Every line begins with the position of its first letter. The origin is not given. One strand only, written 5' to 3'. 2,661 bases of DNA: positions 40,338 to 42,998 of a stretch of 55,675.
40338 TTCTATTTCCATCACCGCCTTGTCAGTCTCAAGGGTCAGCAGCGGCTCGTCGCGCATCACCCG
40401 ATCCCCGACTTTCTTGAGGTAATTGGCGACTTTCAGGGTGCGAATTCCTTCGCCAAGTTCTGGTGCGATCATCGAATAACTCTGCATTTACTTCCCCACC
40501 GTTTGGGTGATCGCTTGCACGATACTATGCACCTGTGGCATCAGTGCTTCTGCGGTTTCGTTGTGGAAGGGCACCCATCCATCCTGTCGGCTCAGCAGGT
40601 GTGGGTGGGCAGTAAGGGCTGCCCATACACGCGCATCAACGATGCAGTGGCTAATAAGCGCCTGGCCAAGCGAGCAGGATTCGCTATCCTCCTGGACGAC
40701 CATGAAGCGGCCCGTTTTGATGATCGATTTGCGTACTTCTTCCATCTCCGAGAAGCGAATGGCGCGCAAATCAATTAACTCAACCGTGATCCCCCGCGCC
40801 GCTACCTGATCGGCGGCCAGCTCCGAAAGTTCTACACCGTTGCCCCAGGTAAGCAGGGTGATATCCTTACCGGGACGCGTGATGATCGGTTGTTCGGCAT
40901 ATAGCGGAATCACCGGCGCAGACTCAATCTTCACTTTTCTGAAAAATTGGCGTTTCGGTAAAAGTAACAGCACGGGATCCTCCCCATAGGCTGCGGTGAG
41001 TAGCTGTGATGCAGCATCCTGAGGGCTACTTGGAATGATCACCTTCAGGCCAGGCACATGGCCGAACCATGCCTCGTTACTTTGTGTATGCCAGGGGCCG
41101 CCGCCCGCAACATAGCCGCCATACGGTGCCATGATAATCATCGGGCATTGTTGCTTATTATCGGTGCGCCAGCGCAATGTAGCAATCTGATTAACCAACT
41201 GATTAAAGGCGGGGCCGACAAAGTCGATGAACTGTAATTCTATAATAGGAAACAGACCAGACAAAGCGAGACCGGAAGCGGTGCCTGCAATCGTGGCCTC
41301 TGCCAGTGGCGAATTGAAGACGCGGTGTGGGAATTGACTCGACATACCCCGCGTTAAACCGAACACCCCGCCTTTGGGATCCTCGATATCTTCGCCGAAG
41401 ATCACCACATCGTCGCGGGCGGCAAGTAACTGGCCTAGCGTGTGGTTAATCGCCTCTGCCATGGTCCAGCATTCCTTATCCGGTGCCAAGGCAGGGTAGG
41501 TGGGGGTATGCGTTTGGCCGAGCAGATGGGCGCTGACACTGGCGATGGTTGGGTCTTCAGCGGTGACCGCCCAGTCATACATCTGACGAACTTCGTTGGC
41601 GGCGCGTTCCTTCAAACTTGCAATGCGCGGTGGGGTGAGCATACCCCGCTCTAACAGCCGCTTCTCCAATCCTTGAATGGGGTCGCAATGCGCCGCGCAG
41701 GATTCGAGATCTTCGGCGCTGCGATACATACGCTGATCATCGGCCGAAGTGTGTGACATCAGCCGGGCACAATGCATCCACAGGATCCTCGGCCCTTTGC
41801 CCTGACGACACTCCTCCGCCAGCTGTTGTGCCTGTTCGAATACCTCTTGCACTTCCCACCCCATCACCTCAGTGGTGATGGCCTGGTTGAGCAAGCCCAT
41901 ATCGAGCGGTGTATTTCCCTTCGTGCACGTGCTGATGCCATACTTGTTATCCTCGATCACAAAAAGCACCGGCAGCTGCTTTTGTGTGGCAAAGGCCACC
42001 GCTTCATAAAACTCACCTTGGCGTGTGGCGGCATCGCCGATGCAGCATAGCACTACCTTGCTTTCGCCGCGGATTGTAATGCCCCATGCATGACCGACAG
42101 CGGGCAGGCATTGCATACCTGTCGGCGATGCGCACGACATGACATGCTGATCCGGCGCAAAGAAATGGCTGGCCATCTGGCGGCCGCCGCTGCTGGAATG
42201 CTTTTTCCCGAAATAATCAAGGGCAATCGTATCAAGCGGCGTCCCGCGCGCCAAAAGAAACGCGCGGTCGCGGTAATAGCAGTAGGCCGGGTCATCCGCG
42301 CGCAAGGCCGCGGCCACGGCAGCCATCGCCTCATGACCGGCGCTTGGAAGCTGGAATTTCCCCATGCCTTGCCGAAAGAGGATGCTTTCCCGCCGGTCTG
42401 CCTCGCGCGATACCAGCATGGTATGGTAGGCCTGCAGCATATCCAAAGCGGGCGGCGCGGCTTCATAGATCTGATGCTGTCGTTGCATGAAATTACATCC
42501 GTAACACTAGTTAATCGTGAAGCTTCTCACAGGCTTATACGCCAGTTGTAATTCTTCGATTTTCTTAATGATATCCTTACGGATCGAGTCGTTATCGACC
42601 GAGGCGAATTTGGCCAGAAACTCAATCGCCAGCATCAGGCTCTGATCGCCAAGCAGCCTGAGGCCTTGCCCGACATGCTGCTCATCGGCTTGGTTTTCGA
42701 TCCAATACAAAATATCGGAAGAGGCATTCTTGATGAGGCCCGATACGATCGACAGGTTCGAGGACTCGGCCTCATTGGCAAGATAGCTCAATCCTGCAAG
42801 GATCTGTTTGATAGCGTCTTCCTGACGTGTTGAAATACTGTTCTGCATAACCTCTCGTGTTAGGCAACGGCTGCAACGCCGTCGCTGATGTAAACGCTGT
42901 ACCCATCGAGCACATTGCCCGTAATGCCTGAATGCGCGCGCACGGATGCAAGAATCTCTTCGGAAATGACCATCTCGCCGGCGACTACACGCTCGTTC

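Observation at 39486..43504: LuxI-family synthase heads an operon with its own fused-E1 / lipoyl-E2 2-oxoacid dehydrogenase: candidate self-supplied acyl donor for a non-canonical homoserine-lactone signal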

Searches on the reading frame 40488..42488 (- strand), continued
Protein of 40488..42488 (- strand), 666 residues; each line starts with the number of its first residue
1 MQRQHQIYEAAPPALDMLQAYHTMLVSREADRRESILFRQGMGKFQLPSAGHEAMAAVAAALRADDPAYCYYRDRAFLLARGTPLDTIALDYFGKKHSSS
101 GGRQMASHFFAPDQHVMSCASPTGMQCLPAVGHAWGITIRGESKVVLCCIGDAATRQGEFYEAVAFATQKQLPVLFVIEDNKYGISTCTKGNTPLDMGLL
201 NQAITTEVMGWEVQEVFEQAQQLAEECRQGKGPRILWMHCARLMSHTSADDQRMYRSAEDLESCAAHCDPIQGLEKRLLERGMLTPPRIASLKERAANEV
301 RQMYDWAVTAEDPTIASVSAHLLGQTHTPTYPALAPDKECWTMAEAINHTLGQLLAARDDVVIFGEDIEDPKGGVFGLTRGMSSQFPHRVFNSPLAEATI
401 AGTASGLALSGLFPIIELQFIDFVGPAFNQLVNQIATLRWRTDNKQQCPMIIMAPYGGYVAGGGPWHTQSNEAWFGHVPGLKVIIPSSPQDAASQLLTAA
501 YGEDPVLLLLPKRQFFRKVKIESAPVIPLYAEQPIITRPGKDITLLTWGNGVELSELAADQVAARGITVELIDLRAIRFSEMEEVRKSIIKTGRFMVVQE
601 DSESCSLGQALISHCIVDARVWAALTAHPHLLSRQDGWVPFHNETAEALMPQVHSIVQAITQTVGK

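Call 68: find_encoding_contigs(protein=P0114, flank=6000, max_places=1)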
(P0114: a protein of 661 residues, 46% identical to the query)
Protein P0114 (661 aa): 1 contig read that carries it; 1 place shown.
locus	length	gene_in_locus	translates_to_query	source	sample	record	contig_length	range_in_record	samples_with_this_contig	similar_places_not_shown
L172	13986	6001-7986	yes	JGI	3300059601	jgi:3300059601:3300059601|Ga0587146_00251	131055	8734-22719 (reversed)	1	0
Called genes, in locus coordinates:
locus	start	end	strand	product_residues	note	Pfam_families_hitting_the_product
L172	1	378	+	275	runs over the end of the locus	PF07963:N_methyl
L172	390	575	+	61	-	-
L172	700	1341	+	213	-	-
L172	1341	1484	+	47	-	-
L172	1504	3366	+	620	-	PF07944:Beta-AFase-like_GH127_cat, PF20736:Glyco_hydro127M, PF20737:Glyco_hydro127C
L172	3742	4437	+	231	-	-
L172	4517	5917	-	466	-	PF00180:Iso_dh, PF18324:Isocitrate_DH_C_bact (weak)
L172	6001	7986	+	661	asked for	PF00676:E1_dh, PF13292:DXP_synthase_N (faint), PF02779:Transket_pyr, PF02780:Transketolase_C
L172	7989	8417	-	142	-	PF01592:NifU_N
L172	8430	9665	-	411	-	PF00266:Aminotran_5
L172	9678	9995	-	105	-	PF00355:Rieske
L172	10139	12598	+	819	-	PF13360:PQQ_2 (weak)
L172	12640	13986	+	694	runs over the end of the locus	PF17191:RecG_wedge, PF01336:tRNA_anti-codon (faint), PF00270:DEAD, PF04851:ResIII, PF00271:Helicase_C, PF22590:Cas3-like_C_2 (weak), PF19833:RecG_dom3_C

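Call 86: search_protein_families(library=pfam, proteins=[L087:10018-10539:+, L088:10020-10580:+, L086:5707-6609:+], max_evalue=0.1)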
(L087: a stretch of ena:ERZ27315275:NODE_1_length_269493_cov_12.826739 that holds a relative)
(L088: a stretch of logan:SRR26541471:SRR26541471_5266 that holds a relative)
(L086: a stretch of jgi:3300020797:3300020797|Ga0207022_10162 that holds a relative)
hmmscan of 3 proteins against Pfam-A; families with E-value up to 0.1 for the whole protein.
L087:10018-10539:+ (173 aa): 1 family
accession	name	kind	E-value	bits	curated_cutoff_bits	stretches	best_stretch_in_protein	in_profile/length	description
PF14191.11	YodL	-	0.011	17.2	24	1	32-73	25-67/98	YodL-like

L088:10020-10580:+ (186 aa): 1 family
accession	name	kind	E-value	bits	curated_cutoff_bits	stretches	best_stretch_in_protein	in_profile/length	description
PF07299.16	EF-G-binding_N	-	0.048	14.6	27.1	1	113-172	28-82/83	Elongation factor G-binding protein, N-terminal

L086:5707-6609:+ (300 aa): 1 family
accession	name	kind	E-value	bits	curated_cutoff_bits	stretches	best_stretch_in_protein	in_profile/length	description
PF05721.19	PhyH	-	3.9e-26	93.1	22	1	23-204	4-212/213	Phytanoyl-CoA dioxygenase (PhyH)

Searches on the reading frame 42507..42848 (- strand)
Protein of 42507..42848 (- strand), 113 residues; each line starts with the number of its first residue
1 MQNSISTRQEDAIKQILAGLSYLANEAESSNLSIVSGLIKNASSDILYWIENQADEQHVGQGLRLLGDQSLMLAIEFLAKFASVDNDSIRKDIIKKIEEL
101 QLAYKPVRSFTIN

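Call 3: search_protein_families(library=pfam, proteins=[window:42507-42848:-], max_evalue=0.01)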
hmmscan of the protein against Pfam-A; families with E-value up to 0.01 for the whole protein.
window:42507-42848:- (113 aa): 0 families

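Call 4: search_protein_families(library=ncbifam, proteins=[window:42507-42848:-], max_evalue=0.01)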
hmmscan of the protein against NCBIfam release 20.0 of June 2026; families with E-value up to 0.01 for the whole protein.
window:42507-42848:- (113 aa): 0 families

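Call 46: search_solved_structures(query=A4, max_evalue=10)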
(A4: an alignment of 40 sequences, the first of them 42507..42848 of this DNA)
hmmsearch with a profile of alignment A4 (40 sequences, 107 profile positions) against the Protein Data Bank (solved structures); distinct sequences matched with E-value up to 10: 8.
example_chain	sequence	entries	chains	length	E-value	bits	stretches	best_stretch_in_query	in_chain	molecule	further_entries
5cwf_A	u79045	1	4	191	0.006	19.9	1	19-57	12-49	Designed helical repeat protein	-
6ez3_A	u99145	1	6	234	0.081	16.2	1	10-73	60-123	Cyclo(L-leucyl-L-leucyl) synthase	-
9o59_A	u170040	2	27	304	0.11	15.8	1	36-99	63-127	Z4-Cage Nanoparticle | Octahedral Z4-Cage Nanoparticle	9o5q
9d92_A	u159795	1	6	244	0.24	14.7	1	36-100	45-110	Z4 c3i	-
9dt9_A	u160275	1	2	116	0.76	13.1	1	38-100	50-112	231_C2_TrkA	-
4k0u_A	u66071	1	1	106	0.89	12.9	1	5-58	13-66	Lipoprotein OutS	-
3utk_A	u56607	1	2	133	1.5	12.2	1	5-58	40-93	Lipoprotein outS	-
5cwb_A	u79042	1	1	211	9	9.7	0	32-78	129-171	Designed helical repeat protein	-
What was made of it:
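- Tried and rejected: There is no PDB sequence hit (call 46).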

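Call 48: find_homologous_proteins(query=window:42507-42848:-, max_evalue=0.001)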
Query window:42507-42848:- (113 aa): 1 proteins with E <= 0.001 among 5 candidates.
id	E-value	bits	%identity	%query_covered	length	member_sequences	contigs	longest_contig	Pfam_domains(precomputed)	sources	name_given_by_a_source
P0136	3.0e-63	228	100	100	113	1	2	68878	-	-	-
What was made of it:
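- Tried and rejected: The word-based search found only the query itself (call 48).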

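Call 85: predict_structure(protein=window:42507-42848:-)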
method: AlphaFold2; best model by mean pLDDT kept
length: 113 residues; sequences in the alignment: 1
mean_pLDDT: 67.4   pTM: 0.57
mean pLDDT of the five models: 67.4, 57.5, 55.5, 53.7, 41.9
residues with pLDDT >= 90: 0; 70-90: 49; 50-70: 59; < 50: 5
segments of 3 or more residues with pLDDT < 50: 111-113
pLDDT, mean of each block of 10 residues (from residue 1): 61 77 80 74 72 62 64 64 64 71 61 38
secondary structure, 60 per line:
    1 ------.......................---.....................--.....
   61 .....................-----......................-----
elements in order: H7-29 H33-53 H56-81 H87-108

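Call 88: fold_search(model_id=the predicted structure, library=pdb)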
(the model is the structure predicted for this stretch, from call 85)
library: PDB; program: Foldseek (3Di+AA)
matches with E <= 10: 629; with E <= 0.001: 0
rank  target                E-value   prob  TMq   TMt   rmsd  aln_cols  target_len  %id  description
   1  2lse_MODEL_1_A        2.0e-01  0.75  0.41  0.44   6.7       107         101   14  Solution NMR Structure of De Novo Designed Four Helix Bundle Protein, Northeast Structural Genomics Consortium (released 2012-06-27)
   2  1yo7_A                2.7e-01  0.94  0.56  0.54   4.1       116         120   10  Re-engineering topology of the homodimeric ROP protein into a single-chain 4-helix bundle (released 2005-02-15)
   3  1vel_E                2.7e-01  0.80  0.46  0.32  17.2       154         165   10  Mycobacterium smegmatis Dps tetragonal form (released 2004-06-29)
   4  4cvr                  3.2e-01  0.72  0.46  0.34  18.4       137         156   12  Structure of Apobacterioferritin Y25F variant (released 2014-08-20)
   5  2qqy                  3.4e-01  0.66  0.46  0.38  17.5       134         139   10  Crystal structure of ferritin like, diiron-carboxylate proteins from Bacillus anthracis str. Ames (released 2007-08-14)
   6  6b0d_C                3.4e-01  0.41  0.38  0.29  17.8       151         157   10  An E. coli DPS protein from ferritin superfamily (released 2018-09-19)
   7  9u78_A                4.1e-01  0.87  0.53  0.51   4.5       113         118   13  Single Chain Protein of De Novo Designed Helix Bundles-4EH2 with KDPV Loop (released 2025-04-09)
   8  5d8q_A                4.1e-01  0.51  0.42  0.32  17.9       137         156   10  2.20A resolution structure of BfrB (L68A) from Pseudomonas aeruginosa (released 2015-09-23)
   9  1vel_A                4.3e-01  0.60  0.45  0.32  17.5       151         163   10  Mycobacterium smegmatis Dps tetragonal form (released 2004-06-29)
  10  4tob_F                4.3e-01  0.51  0.42  0.32  17.3       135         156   10  1.95A resolution structure of BfrB (Q151L) from Pseudomonas aeruginosa (released 2015-02-11)
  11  4to9_B                4.5e-01  0.54  0.43  0.32  17.9       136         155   12  2.0A resolution structure of BfrB (N148L) from Pseudomonas aeruginosa (released 2015-02-11)
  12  4tof_A                4.5e-01  0.47  0.42  0.31  18.0       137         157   10  1.65A resolution structure of BfrB (C89S, K96C) crystal form 1 from Pseudomonas aeruginosa (released 2015-02-11)
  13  4tob_A                4.5e-01  0.33  0.37  0.28  17.8       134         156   10  1.95A resolution structure of BfrB (Q151L) from Pseudomonas aeruginosa (released 2015-02-11)
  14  2fzf_A                4.5e-01  0.23  0.32  0.25  16.7       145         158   16  Hypothetical Protein Pfu-1136390-001 From Pyrococcus furiosus (released 2006-02-21)
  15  7dgu                  4.8e-01  0.69  0.44  0.48   5.1       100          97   13  De novo designed protein H4A1R (released 2021-11-24)
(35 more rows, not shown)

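Call 91: search_protein_representatives(protein=window:42507-42848:-)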
Query: 113 residues. Proteins with E-value up to 0.001 (for the whole library): 24; up to 1e-10: 3; up to 1e-30: 1. The best 24 are listed.
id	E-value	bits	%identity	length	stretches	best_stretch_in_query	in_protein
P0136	9.4e-64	227.9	100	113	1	1-113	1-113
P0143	9.7e-12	61.1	30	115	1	4-103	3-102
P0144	5.7e-11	58.6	34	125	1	11-111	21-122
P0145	1.2e-09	54.4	33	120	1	4-102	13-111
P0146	1.4e-09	54.2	32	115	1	2-108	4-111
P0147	1.6e-09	54.0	34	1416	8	6-47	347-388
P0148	4.7e-09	52.5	29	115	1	1-103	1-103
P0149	1.2e-08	51.2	33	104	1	13-100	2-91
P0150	9.0e-08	48.4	29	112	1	7-99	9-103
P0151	1.2e-07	48.0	38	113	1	11-100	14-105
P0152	2.5e-07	47.0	32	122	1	4-100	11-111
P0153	7.8e-07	45.4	35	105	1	9-103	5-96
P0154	1.4e-06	44.6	28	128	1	12-103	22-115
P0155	1.6e-05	41.2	36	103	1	10-102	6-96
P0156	6.5e-05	39.2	32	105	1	6-101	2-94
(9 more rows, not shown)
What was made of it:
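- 42507..42848 (-): 113-aa helical protein of unknown function, a clade-wide partner of this LuxI family. Probably regulatory or accessory. It has 24 relatives among 1.84 billion representatives (call 91).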
